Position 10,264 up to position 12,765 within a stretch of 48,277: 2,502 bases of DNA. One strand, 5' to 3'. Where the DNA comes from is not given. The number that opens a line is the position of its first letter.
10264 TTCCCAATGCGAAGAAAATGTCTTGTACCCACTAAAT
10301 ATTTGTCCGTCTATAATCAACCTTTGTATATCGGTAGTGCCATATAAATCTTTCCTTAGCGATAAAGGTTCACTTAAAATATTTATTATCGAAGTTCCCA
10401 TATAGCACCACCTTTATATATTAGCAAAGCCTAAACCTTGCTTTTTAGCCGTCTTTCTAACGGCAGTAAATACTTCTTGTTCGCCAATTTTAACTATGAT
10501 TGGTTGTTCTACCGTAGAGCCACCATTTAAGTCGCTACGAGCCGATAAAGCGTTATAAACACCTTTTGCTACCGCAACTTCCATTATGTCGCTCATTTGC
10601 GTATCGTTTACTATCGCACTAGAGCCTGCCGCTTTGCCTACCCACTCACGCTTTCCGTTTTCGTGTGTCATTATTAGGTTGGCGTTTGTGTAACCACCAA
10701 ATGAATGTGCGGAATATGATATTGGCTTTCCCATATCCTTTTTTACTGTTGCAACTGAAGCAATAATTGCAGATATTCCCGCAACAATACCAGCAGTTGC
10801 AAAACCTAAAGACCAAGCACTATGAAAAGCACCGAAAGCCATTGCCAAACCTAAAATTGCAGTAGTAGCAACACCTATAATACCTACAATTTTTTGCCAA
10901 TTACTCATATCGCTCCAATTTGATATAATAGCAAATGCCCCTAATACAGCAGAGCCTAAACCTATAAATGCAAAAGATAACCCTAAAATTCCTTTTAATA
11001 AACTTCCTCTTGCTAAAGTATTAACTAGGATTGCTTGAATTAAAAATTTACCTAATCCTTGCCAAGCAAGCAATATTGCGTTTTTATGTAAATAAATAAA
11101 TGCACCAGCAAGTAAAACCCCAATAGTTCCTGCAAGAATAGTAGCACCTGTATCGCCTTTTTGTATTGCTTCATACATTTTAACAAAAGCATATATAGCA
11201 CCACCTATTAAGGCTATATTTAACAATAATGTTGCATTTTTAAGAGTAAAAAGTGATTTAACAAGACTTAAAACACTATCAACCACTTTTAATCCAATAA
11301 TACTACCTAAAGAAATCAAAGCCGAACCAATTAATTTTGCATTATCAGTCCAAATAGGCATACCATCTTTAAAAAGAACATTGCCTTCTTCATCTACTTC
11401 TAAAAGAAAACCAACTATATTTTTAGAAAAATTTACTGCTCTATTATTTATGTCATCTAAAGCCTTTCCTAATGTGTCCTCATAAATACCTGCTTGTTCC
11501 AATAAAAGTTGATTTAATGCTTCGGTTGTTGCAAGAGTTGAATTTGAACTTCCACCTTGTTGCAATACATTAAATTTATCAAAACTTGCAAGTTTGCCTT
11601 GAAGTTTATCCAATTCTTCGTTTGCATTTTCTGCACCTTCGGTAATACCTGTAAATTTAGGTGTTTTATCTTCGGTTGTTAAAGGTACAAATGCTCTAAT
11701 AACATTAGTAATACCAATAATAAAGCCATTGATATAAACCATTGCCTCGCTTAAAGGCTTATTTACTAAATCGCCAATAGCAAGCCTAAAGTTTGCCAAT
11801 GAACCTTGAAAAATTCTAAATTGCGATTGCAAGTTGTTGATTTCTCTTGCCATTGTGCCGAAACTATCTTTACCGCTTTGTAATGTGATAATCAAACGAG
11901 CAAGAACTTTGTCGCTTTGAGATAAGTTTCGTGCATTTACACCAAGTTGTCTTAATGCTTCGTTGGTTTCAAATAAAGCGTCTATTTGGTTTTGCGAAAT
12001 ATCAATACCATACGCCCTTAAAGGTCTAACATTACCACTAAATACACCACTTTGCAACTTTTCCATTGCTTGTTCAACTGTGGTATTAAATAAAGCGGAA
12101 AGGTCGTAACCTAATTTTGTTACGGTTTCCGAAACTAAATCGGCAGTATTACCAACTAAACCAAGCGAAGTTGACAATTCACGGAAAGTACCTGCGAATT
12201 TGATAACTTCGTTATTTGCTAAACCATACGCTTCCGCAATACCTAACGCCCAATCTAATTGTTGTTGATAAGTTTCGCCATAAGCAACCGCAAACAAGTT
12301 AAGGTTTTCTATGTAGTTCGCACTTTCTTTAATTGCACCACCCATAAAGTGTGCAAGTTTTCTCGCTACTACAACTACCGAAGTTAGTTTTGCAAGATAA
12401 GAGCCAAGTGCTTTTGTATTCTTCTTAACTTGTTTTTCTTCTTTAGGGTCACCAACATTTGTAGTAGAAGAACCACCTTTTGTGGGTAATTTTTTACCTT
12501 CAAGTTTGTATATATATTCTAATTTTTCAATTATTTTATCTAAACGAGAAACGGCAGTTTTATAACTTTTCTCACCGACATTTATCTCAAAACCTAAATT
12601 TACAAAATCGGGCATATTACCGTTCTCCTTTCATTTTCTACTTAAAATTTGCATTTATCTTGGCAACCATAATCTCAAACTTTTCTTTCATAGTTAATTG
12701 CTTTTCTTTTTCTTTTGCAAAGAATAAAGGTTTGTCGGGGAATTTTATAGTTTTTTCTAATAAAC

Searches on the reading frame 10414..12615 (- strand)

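Call 8: search_protein_families(library=phrogs, proteins=[window:10414-12615:-], max_evalue=0.00001)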
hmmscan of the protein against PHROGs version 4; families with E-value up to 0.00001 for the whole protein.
window:10414-12615:- (733 aa): 2 families
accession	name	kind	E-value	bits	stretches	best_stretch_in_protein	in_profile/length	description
phrog_28918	-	unknown function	1.4e-18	67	1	131-328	71-267/1445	-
phrog_31409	-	tail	1.6e-07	31.7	1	62-309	42-287/365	tail length tape measure protein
